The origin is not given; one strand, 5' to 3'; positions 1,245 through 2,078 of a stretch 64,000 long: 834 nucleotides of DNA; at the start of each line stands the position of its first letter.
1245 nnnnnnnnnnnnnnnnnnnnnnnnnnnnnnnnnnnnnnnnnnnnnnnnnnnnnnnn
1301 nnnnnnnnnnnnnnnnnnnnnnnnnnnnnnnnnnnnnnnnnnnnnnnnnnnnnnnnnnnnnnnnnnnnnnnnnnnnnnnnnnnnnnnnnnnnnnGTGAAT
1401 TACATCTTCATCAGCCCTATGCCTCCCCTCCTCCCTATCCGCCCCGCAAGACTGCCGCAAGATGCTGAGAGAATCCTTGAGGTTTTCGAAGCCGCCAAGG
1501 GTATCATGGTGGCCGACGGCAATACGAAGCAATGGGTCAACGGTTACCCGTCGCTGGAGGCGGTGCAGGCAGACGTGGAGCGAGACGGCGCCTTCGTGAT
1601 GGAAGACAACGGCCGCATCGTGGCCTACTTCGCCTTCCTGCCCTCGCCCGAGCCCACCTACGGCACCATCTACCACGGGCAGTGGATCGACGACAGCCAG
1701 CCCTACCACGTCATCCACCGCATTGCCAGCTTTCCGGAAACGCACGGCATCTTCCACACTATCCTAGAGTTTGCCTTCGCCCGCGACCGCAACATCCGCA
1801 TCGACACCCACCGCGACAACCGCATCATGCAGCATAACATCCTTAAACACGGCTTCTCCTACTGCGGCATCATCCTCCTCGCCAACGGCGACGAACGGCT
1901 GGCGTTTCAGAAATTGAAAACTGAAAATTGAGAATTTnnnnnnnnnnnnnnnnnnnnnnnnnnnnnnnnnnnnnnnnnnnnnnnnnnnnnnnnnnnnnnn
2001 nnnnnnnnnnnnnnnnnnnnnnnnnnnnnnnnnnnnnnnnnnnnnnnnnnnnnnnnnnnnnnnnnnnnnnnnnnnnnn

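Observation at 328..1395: Low-GC two-gene cassette of a Mrr-like PD-(D/E)xK nuclease coupled to a tail-anchored mini-TIR protein; candidate defence module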

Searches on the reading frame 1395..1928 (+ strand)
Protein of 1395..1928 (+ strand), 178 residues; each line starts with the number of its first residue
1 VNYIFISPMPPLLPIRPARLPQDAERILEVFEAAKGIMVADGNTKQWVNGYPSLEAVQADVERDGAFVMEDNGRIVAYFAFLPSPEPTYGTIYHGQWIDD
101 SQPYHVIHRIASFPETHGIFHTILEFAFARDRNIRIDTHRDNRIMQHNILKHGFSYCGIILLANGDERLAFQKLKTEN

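Call 4: search_protein_families(library=pfam, proteins=[window:1395-1928:+], max_evalue=1)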
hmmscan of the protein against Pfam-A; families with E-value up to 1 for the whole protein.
window:1395-1928:+ (178 aa): 1 family
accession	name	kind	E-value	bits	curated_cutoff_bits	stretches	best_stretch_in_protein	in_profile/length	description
PF00583.31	Acetyltransf_1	-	0.048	14.4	20.7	1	58-154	24-116/116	Acetyltransferase (GNAT) family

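Call 81: find_encoding_contigs(protein=window:1419-1928:+, flank=10000, max_places=6)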
Protein window:1419-1928:+ (170 aa): 3 contigs read that carry it; 2 places shown.
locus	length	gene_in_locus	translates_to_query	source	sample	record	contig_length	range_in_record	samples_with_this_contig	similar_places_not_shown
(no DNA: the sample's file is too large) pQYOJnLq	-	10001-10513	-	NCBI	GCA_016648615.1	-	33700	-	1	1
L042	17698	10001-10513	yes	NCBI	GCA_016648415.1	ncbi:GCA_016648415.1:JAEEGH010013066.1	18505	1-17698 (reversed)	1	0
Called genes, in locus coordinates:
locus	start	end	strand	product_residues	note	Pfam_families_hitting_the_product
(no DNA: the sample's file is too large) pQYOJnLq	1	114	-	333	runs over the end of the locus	PF02729:OTCace_N, PF00185:OTCace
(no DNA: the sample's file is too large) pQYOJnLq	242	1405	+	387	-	PF00144:Beta-lactamase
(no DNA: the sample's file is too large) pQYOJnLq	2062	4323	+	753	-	PF13588:HSDR_N_2, PF02384:N6_Mtase, PF01170:UPF0020, PF02384:N6_Mtase, PF07669:Eco57I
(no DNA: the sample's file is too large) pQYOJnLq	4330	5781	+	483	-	PF01420:Methylase_S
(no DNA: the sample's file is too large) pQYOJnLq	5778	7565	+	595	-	PF02463:SMC_N, PF11398:DUF2813 (faint), PF13175:AAA_15, PF13476:AAA_23, PF00005:ABC_tran (faint), PF13304:AAA_21 (weak), PF13175:AAA_15 (weak), PF13304:AAA_21, +1 more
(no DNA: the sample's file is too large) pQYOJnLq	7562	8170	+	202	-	-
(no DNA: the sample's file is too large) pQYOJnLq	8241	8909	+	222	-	PF10544:T5orf172, PF13455:MUG113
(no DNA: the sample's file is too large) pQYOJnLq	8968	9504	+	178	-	-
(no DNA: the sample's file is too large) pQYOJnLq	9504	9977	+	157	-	PF13676:TIR_2 (weak)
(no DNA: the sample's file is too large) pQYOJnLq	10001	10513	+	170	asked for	-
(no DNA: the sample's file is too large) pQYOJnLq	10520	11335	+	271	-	-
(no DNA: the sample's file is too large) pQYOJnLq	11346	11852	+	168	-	PF09917:DUF2147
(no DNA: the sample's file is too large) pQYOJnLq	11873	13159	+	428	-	PF00579:tRNA-synt_1b, PF22421:SYY_C-terminal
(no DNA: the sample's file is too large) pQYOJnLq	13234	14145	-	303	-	PF12784:PDDEXK_2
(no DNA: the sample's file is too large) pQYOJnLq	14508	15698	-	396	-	-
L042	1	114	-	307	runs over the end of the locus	?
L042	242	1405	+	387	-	PF00144:Beta-lactamase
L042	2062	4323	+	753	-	PF13588:HSDR_N_2, PF02384:N6_Mtase, PF01170:UPF0020, PF02384:N6_Mtase, PF07669:Eco57I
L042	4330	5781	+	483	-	PF01420:Methylase_S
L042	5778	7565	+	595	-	PF02463:SMC_N, PF11398:DUF2813 (faint), PF13175:AAA_15, PF13476:AAA_23, PF00005:ABC_tran (faint), PF13304:AAA_21 (weak), PF13175:AAA_15 (weak), PF13304:AAA_21, +1 more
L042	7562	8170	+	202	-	-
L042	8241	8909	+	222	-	PF10544:T5orf172, PF13455:MUG113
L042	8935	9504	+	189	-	-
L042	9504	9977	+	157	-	PF13676:TIR_2 (weak)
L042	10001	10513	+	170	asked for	-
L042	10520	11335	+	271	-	-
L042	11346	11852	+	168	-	PF09917:DUF2147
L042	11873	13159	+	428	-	PF00579:tRNA-synt_1b, PF22421:SYY_C-terminal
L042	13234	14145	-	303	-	PF12784:PDDEXK_2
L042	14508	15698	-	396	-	-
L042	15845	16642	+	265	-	-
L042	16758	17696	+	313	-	?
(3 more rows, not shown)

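Call 84: search_protein_families(library=padloc, proteins=[L042:2062-4320:+, L042:5778-7562:+, L042:7562-8167:+, L042:8241-8906:+], max_evalue=0.0001)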
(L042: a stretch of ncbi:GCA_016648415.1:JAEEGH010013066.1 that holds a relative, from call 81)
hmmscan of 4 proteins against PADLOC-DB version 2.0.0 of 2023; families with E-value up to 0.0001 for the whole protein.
L042:2062-4320:+ (753 aa): 50 families (the best 25 are shown)
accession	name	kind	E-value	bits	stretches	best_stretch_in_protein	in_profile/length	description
PDLC03018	MTase_I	-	0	1284.7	1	1-750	2-749/749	Type I methyltransferase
PDLC03318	MTase_II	-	1.3e-64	216.8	2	4-447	15-458/723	Type II methyltransferase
PDLC03030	MTase_I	-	3e-63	212.3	2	19-373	46-397/670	Type I methyltransferase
PDLC03021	MTase_I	-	8.6e-56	187.7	1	244-685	96-457/491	Type I methyltransferase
PDLC03218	MTase_II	-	5.5e-51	171.7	3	167-352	123-311/532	Type II methyltransferase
PDLC03034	MTase_I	-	7.6e-48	161.3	2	17-472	51-487/672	Type I methyltransferase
PDLC04134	mad2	-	1.1e-47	161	1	54-607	37-450/492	mads_2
PDLC03026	MTase_I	-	1.1e-45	154.8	2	176-365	13-204/487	Type I methyltransferase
PDLC03317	MTase_II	-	1.4e-36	124.1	3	76-344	55-345/831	Type II methyltransferase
PDLC03025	MTase_I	-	1.5e-31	107.7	3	291-369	146-224/569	Type I methyltransferase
PDLC03036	MTase_I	-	3.1e-29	99.8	3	303-352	212-261/635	Type I methyltransferase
PDLC03023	MTase_I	-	1.8e-28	97.3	2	528-607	576-667/716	Type I methyltransferase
PDLC03357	MTase_II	-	2.1e-26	90.5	2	175-350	10-165/620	Type II methyltransferase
PDLC03024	MTase_I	-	6.6e-24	82.3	1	412-640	369-611/628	Type I methyltransferase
PDLC03624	REase_MTase_IIG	-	1.6e-21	74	2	411-613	483-660/1271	Type IIG restriction enzyme-methyltransferase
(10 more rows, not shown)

L042:5778-7562:+ (595 aa): 97 families (the best 25 are shown)
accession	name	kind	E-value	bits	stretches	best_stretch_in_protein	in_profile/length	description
PDLC00293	PtuA1|PtuA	-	3.9e-45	152.8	1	9-352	2-385/527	AAA ATPase domain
PDLC00302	PtuA1|PtuA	-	5.8e-21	72.8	2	13-79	14-79/576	AAA ATPase domain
PDLC04135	mad3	-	3.3e-20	71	2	12-87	4-83/374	mads_3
PDLC02981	AriAB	-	1.3e-19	68.4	2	248-481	266-507/694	-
PDLC00075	GajA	-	4e-18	63.2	1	264-450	223-402/536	AAA ATPase domain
PDLC02980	AriA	-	4.1e-18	64.4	2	234-352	198-302/304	-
PDLC00294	PtuA1|PtuA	-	2.1e-17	61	2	10-85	3-85/548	AAA ATPase domain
PDLC00271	PtuA1|PtuA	-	2.1e-16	58.5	1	9-363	2-332/421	AAA ATPase domain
PDLC00284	PtuA1|PtuA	-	2.1e-16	57.9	1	3-69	55-119/545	AAA ATPase domain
PDLC02979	AriA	-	6.4e-15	53.8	1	10-352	3-372/373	-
PDLC02913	ATPase_I-A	-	2.2e-14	51.5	1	3-370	47-423/508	-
PDLC02335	AbiLi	-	2.4e-14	51.1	1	6-352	46-240/326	AbiLi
PDLC04175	HEC-01A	-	7.3e-14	49.6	1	8-53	4-46/363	-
PDLC02358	Old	-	9.5e-14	49.1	1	9-62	3-53/578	Old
PDLC00290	PtuA1|PtuA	-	1e-13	49.5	2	10-69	3-59/414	AAA ATPase domain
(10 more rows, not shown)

L042:7562-8167:+ (202 aa): 0 families

L042:8241-8906:+ (222 aa): 3 families
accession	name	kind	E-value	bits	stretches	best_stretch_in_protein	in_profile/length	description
PDLC05043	PDC-S57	-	2.8e-99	329.2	1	6-220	3-219/221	-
PDLC05041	PDC-S57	-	3.2e-43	145.8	1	5-219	3-208/212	-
PDLC05042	PDC-S57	-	3e-12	44.7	1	1-108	1-102/245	-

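Call 98: search_protein_families(library=phrogs, proteins=[L042:8241-8906:+, L042:7562-8167:+], max_evalue=0.01)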
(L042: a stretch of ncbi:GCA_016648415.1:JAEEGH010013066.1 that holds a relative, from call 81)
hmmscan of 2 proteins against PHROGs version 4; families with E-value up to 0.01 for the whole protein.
L042:8241-8906:+ (222 aa): 8 families
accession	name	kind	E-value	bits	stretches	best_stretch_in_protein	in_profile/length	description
phrog_18781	-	unknown function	2.4e-08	34.5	1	5-214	4-214/222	-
phrog_16524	-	unknown function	2.6e-08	34.8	1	5-131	22-138/215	-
phrog_5032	-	unknown function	6e-07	30.3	1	3-38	73-108/178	-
phrog_15085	-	unknown function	9.3e-06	27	1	7-105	3-94/103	-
phrog_8130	-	unknown function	2.3e-05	24.6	1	4-107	177-264/434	-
phrog_8430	-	unknown function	2.5e-05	24.3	1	2-94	289-372/439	-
phrog_4284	-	unknown function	0.0044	17.8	1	3-58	80-132/171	-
phrog_24048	-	unknown function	0.0084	17.5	0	8-50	44-85/87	-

L042:7562-8167:+ (202 aa): 0 families
